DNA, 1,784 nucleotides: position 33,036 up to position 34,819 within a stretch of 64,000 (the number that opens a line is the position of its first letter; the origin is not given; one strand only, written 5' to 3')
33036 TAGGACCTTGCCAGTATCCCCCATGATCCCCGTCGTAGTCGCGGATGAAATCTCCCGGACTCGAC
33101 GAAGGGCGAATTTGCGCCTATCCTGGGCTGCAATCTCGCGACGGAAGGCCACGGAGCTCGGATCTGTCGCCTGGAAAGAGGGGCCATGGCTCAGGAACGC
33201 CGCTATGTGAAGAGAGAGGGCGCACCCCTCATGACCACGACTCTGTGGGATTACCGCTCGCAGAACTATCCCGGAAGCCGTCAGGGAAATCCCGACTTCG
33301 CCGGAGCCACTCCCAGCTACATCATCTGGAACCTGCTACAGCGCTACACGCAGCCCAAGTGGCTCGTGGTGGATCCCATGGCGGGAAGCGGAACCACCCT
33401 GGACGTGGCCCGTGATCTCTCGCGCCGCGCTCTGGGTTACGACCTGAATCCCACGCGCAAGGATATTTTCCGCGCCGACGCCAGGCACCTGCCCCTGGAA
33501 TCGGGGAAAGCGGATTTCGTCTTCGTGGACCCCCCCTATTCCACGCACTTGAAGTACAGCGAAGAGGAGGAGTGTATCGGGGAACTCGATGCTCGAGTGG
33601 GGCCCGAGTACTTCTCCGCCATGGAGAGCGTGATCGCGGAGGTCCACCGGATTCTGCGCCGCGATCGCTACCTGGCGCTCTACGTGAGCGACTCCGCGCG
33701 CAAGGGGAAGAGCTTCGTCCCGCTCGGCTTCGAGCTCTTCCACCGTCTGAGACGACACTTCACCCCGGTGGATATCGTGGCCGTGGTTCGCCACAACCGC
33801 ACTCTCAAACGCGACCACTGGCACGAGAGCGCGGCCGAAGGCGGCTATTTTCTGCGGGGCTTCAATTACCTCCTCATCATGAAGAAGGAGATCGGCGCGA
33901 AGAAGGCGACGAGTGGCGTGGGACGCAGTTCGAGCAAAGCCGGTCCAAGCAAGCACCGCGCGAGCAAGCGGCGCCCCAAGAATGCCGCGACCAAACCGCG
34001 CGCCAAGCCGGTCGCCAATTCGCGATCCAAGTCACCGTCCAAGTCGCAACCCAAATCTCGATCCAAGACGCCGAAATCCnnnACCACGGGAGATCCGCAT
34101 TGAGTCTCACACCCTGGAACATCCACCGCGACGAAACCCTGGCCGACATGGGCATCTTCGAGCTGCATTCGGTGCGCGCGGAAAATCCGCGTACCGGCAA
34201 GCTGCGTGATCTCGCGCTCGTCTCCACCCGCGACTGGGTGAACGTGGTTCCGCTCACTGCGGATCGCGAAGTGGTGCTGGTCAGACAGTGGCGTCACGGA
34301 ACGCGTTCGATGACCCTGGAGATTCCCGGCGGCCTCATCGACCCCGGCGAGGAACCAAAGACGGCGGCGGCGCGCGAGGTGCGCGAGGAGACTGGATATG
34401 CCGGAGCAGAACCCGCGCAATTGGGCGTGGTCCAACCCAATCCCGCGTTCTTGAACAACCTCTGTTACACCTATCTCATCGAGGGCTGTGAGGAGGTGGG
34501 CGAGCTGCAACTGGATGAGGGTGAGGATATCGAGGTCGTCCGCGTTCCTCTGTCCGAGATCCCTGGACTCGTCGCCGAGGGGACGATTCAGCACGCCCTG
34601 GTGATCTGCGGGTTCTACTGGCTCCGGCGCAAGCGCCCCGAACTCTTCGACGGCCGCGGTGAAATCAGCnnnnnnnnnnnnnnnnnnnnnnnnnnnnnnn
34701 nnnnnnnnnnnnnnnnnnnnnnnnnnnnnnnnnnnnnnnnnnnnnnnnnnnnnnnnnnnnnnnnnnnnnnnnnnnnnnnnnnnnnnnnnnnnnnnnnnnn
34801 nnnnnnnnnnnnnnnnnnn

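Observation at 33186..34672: Orphan DPPY-motif methyltransferase with a histone-H1-like basic tail, followed immediately by a Nudix hydrolase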

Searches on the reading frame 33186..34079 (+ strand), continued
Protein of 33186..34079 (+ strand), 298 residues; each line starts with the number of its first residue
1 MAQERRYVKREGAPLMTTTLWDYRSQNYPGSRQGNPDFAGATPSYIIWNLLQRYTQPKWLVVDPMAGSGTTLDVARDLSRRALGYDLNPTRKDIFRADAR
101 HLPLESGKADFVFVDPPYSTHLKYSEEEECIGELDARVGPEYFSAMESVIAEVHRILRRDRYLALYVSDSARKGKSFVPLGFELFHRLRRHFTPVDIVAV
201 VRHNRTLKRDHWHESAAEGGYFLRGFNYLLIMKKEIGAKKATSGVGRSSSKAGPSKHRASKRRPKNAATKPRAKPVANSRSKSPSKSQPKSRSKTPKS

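Call 50: list_cluster_members(proteins=[P0001, P0034, P0125, P0131, P0139, P0146, P0149, P0175, P0200, P0245])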
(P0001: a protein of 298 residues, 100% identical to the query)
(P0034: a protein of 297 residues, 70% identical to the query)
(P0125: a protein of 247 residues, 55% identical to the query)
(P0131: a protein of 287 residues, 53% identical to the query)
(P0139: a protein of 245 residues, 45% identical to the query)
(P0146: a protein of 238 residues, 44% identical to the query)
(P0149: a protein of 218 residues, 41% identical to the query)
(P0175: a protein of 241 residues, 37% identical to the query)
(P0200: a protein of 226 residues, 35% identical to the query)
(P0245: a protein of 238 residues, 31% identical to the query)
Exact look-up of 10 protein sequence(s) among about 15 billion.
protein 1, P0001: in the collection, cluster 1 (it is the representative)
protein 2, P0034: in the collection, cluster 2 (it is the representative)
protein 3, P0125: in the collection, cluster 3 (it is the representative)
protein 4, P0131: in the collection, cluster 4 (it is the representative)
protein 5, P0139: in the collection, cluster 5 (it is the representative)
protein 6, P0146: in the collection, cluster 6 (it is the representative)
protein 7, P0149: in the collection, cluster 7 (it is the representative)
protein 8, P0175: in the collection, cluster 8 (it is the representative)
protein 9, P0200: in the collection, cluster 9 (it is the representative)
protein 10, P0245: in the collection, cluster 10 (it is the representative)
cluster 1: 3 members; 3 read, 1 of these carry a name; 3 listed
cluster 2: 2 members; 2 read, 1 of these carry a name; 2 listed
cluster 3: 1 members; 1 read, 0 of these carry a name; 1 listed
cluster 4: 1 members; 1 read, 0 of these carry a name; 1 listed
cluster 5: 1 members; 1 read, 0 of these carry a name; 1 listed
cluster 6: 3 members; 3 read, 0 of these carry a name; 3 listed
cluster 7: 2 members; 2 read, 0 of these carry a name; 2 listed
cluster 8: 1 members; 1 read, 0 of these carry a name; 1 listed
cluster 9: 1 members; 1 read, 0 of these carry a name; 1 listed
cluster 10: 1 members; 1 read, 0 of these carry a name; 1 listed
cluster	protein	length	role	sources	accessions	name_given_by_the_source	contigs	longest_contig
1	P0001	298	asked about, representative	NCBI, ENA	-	-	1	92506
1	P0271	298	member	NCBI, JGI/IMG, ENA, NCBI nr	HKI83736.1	MAG TPA: DNA methyltransferase [Candidatus Krumholzibacteria bacterium] | DNA methyltransferase [Candidatus Krumholzibacteria bacterium]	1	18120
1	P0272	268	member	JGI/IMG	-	-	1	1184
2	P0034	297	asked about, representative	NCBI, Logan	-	-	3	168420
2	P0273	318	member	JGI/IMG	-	SAM-dependent methyltransferase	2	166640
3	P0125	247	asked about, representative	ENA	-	-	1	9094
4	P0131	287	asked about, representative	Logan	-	-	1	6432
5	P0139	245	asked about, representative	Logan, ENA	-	-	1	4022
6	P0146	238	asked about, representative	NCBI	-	-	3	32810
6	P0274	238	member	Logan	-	-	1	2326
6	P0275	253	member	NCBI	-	-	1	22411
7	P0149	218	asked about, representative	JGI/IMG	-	-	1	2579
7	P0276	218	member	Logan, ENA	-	-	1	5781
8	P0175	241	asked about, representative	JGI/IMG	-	-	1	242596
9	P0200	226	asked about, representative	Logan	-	-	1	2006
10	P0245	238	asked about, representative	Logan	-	-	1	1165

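Call 74: search_protein_families(library=padloc, alignment_id=A2, max_evalue=0.00001)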
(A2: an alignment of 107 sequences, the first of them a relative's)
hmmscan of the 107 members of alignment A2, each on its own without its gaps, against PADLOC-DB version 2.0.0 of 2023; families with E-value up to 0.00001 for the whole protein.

A. member 1, L001:8133-9830:- (566 aa): 0 families

B. families by the number of members that match (of 107 scanned): 39 families (the first 25 are shown)
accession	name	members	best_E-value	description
PDLC04053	PD-T4-6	2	7.5e-73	-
PDLC04042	PD-T4-6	2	4.4e-68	-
PDLC04043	PD-T4-6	2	2.4e-61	-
PDLC04039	PD-T4-6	2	4.1e-59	-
PDLC04060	PD-T4-6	2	4.7e-59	-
PDLC04054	PD-T4-6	2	5.1e-59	-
PDLC04061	PD-T4-6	2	5.3e-59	-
PDLC04138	mad6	2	1.9e-58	mads_6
PDLC04047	PD-T4-6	2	1.3e-50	-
PDLC04048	PD-T4-6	2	4.4e-50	-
PDLC04052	PD-T4-6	2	5.6e-48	-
PDLC04057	PD-T4-6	2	9.7e-47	-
PDLC04040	PD-T4-6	2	4.6e-45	-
PDLC04041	PD-T4-6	2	2.9e-44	-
PDLC04050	PD-T4-6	2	3.8e-43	-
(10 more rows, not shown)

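Call 83: predict_structure(alignment_id=A5)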
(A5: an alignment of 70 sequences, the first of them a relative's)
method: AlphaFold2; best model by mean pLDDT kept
length: 298 residues; sequences in the alignment: 70
mean_pLDDT: 74.4   pTM: 0.69
mean pLDDT of the five models: 74.4, 73.8, 73.2, 72.8, 72.7
residues with pLDDT >= 90: 126; 70-90: 42; 50-70: 62; < 50: 68
segments of 3 or more residues with pLDDT < 50: 1-40, 204-209, 256-259, 282-288
pLDDT, mean of each block of 10 residues (from residue 1): 42 45 45 45 78 96 94 95 96 97 98 84 82 90 96 98 94 83 96 91 51 65 75 85 52 50 51 51 49 56
secondary structure, 60 per line:
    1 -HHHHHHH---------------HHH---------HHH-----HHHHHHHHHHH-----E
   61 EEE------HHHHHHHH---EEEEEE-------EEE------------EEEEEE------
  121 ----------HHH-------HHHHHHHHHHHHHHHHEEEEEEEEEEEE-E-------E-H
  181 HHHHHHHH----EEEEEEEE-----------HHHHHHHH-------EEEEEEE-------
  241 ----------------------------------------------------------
elements in order: H2-8 H44-54 E60-63 H70-77 E81-86 E94-96 E109-114 H141-156 E157-168 H180-188 E193-200 H212-219 E227-233

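Call 85: fold_search(model_id=the predicted structure, library=pdb)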
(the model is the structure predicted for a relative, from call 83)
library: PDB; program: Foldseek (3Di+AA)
matches with E <= 10: 1851; with E <= 0.001: 731
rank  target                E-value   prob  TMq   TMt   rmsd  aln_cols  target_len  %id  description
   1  3l8d                  5.1e-09  1.00  0.42  0.59   6.3       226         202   18  Crystal structure of methyltransferase from Bacillus Thuringiensis (released 2010-01-12)
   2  4pne_B                7.8e-09  1.00  0.44  0.48   8.3       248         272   14  Crystal Structure of the [4+2]-Cyclase SpnF (released 2015-02-18)
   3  4f86_K                7.8e-09  1.00  0.41  0.46   8.6       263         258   12  Structure analysis of Geranyl diphosphate methyltransferase in complex with GPP and sinefungin (released 2012-10-31)
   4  4f86_E                1.5e-08  1.00  0.40  0.43   8.7       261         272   12  Structure analysis of Geranyl diphosphate methyltransferase in complex with GPP and sinefungin (released 2012-10-31)
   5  4f86_C                1.7e-08  1.00  0.40  0.43   8.8       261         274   12  Structure analysis of Geranyl diphosphate methyltransferase in complex with GPP and sinefungin (released 2012-10-31)
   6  4f86_B                1.9e-08  1.00  0.40  0.43   8.7       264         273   12  Structure analysis of Geranyl diphosphate methyltransferase in complex with GPP and sinefungin (released 2012-10-31)
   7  4f85                  2.0e-08  1.00  0.42  0.49   5.5       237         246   12  Structure analysis of Geranyl diphosphate methyltransferase (released 2012-10-31)
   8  4f86_I                2.6e-08  1.00  0.39  0.42   6.9       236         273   12  Structure analysis of Geranyl diphosphate methyltransferase in complex with GPP and sinefungin (released 2012-10-31)
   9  4f86_F                2.7e-08  1.00  0.39  0.43   6.9       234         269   12  Structure analysis of Geranyl diphosphate methyltransferase in complex with GPP and sinefungin (released 2012-10-31)
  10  4f86_A                2.7e-08  1.00  0.39  0.42   6.9       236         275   12  Structure analysis of Geranyl diphosphate methyltransferase in complex with GPP and sinefungin (released 2012-10-31)
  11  5gm1_B                3.1e-08  1.00  0.43  0.45   9.1       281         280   14  Crystal structure of methyltransferase TleD complexed with SAH (released 2016-09-28)
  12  6zxw_G                3.3e-08  1.00  0.36  0.33   5.7       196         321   13  Structure of Archaeoglobus fulgidus Trm11-Trm112 m2G10 tRNA methyltransferase complex bound to sinefungin (released 2020-09-23)
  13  4f86_D                3.3e-08  1.00  0.39  0.42   6.8       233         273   12  Structure analysis of Geranyl diphosphate methyltransferase in complex with GPP and sinefungin (released 2012-10-31)
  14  6zxv_B                4.0e-08  1.00  0.38  0.35   5.3       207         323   13  Structure of Archaeoglobus fulgidus Trm11 m2G10 tRNA methyltransferase enzyme bound to sinefungin (released 2020-09-23)
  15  4f86_H                4.0e-08  1.00  0.39  0.42   6.8       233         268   12  Structure analysis of Geranyl diphosphate methyltransferase in complex with GPP and sinefungin (released 2012-10-31)
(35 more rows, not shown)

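Call 88: fold_search(model_id=the predicted structure, library=viral)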
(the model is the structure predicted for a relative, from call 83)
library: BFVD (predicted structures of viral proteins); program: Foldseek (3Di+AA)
matches with E <= 10: 655; with E <= 0.001: 189
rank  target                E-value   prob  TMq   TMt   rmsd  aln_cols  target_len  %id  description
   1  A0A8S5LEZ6            7.6e-15  1.00  0.55  0.64   6.3       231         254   18  Modification methylase (Fragment) [Siphoviridae sp. ct3CA7]
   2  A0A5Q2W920            3.9e-13  1.00  0.54  0.40  10.2       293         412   16  (no name in the UniProt tables at hand)
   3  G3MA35                6.8e-12  1.00  0.56  0.47  11.1       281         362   13  Gp294 [Bacillus phage G]
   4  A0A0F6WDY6            2.9e-11  1.00  0.53  0.35  10.6       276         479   17  DNA methylase [Mycobacterium phage Vincenzo]
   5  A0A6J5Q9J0            3.2e-10  1.00  0.54  0.51   9.7       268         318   12  AdoMet_MTases domain containing protein [uncultured Caudovirales phage]
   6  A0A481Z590            5.3e-09  1.00  0.47  0.31   5.7       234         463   14  site-specific DNA-methyltransferase (cytosine-N(4)-specific) [Pithovirus LCPAC201]
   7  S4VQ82                1.3e-08  1.00  0.48  0.31  16.2       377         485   14  site-specific DNA-methyltransferase (cytosine-N(4)-specific) [Pandoravirus dulcis]
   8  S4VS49                1.7e-08  1.00  0.40  0.27  18.2       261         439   14  site-specific DNA-methyltransferase (cytosine-N(4)-specific) [Pandoravirus dulcis]
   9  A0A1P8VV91            1.9e-08  1.00  0.35  0.14  21.4       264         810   13  (no name in the UniProt tables at hand)
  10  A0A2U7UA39            2.1e-08  1.00  0.40  0.31   3.7       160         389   22  site-specific DNA-methyltransferase (cytosine-N(4)-specific) [Pandoravirus quercus]
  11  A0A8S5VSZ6            2.5e-08  1.00  0.46  0.20   4.8       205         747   15  (no name in the UniProt tables at hand)
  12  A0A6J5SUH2            4.7e-08  1.00  0.52  0.34   4.5       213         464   13  Uncharacterized protein [uncultured Caudovirales phage]
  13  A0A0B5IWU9            7.8e-08  1.00  0.36  0.18   5.7       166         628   21  site-specific DNA-methyltransferase (cytosine-N(4)-specific) [Pandoravirus inopinatum]
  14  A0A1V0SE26            1.0e-07  1.00  0.39  0.54   5.0       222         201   14  Methyltransferase [Indivirus ILV1]
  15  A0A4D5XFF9            1.1e-07  1.00  0.44  0.38   5.2       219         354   12  site-specific DNA-methyltransferase (cytosine-N(4)-specific) [Pithovirus LCPAC102]
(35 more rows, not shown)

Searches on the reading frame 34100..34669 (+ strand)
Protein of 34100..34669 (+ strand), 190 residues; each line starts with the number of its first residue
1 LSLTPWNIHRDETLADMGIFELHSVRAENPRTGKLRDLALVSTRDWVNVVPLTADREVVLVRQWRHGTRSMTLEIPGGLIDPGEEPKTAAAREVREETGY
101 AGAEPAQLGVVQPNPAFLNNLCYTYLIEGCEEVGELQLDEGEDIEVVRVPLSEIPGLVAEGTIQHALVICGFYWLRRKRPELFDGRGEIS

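Call 5: search_protein_families(library=pfam, proteins=[window:34100-34669:+], max_evalue=1)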
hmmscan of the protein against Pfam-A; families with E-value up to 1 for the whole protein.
window:34100-34669:+ (190 aa): 1 family
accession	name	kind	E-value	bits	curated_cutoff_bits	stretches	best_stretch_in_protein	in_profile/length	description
PF00293.34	NUDIX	-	1.9e-18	67.2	21.1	1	47-161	6-123/134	NUDIX domain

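Call 6: search_protein_families(library=ncbifam, proteins=[window:34100-34669:+], max_evalue=1)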
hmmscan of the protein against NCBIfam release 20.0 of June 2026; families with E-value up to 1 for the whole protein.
window:34100-34669:+ (190 aa): 22 families
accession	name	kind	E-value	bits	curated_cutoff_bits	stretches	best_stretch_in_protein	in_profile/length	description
NF008736.0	PRK11762.1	equivalog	2.3e-21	76.1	169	1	8-176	10-178/186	ADP compounds hydrolase NudE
TIGR00586.1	mutt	equivalog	4.5e-07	29.9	97.9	1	56-147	17-106/129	8-oxo-dGTP diphosphatase MutT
TIGR02705.1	nudix_YtkD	equivalog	2.2e-06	27.3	154.4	1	66-100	42-74/156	RNA deprotection pyrophosphohydrolase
TIGR00052.1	TIGR00052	subfamily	2.5e-06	27.2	79.55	1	54-176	55-187/188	nudix-type nucleoside diphosphatase, YffH/AdpP family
NF011585.0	PRK15009.1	equivalog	7.2e-06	25.8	234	1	55-169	57-178/191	GDP-mannose pyrophosphatase NudK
NF001938.0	PRK00714.1-5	equivalog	1.2e-05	24.7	116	1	44-102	13-76/172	RNA pyrophosphohydrolase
NF008044.0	PRK10776.1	equivalog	1.5e-05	24.9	148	1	56-110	16-70/130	8-oxo-dGTP diphosphatase MutT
NF006530.0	PRK08999.1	equivalog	2.7e-05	23.4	245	1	53-101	15-63/315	Nudix family hydrolase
NF041652.1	Nud_hyd_Dein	equivalog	2.8e-05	24.4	200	1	48-100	17-72/152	Nudix hydrolase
NF001299.0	PRK00241.1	equivalog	0.00013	21.5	158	1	50-168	140-252/263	NAD(+) diphosphatase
NF052459.1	OxoGTPPhMutT1Mycb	equivalog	0.00022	20.5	475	1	68-108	26-66/292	8-oxo-(d)GTP phosphatase MutT1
NF003787.0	PRK05379.1-4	equivalog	0.00045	19.3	449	1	57-112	220-274/346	bifunctional nicotinamide-nucleotide adenylyltransferase/Nudix hydroxylase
NF008003.0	PRK10729.1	equivalog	0.00066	19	248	1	57-100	71-119/210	ADP-ribose diphosphatase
NF001935.0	PRK00714.1-2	equivalog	0.0034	16.9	259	1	64-101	24-61/183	RNA pyrophosphohydrolase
NF006961.0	PRK09438.1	equivalog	0.013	15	103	1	78-101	39-62/151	dihydroneopterin triphosphate diphosphatase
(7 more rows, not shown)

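Call 41: search_protein_families(library=padloc, proteins=[window:34100-34669:+], max_evalue=0.01)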
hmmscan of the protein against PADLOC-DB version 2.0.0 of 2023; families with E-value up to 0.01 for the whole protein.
window:34100-34669:+ (190 aa): 1 family
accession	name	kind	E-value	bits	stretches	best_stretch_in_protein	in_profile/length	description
PDLC04899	PDC-S07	-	7.3e-07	26.9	1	55-145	17-105/135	-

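Call 48: search_solved_structures(query=window:34100-34669:+, max_evalue=0.001)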
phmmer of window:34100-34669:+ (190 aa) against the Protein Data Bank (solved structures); distinct sequences matched with E-value up to 0.001: 45.
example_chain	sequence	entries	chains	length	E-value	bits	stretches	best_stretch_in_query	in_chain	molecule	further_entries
2yvm_A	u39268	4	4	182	2.8e-19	72.7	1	48-173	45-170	MutT/nudix family protein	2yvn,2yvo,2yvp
5c7q_A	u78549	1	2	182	2.7e-16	63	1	48-177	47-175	NudF protein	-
5c7t_A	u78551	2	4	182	7.1e-16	61.6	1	48-177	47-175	NudF protein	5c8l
2w4e_A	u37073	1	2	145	3.5e-15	59.4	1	47-166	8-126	MUTT/NUDIX FAMILY PROTEIN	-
8zr8_A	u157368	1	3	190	1.6e-14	57.2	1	32-175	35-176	Methanol dehydrogenase activator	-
8wv3_A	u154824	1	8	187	2.2e-14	56.8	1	32-175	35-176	ADP-ribose pyrophosphatase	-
9jax_E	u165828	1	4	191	2.3e-14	56.7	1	32-175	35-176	ADP-ribose pyrophosphatase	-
1v8i_A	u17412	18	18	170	8.4e-13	51.6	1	43-151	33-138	ADP-ribose pyrophosphatase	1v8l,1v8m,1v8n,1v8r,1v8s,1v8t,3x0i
1v8u_A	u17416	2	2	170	2.2e-12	50.2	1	43-151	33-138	ADP-ribose pyrophosphatase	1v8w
1v8v_A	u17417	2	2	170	2.2e-12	50.2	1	43-151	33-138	ADP-ribose pyrophosphatase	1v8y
1vhg_A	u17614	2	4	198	4.4e-12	49.3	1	8-176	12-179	ADP compounds hydrolase nudE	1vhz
1mk1_A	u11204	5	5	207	4e-11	46.1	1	11-172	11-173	ADPR pyrophosphatase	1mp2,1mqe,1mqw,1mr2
5i8u_G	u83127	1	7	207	5.2e-11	45.8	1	11-172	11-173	ADP-ribose pyrophosphatase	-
3ac9_A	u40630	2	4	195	2.5e-10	43.5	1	42-154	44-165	ADP-sugar pyrophosphatase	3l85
3aca_A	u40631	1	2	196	2.5e-10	43.5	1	42-154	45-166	ADP-sugar pyrophosphatase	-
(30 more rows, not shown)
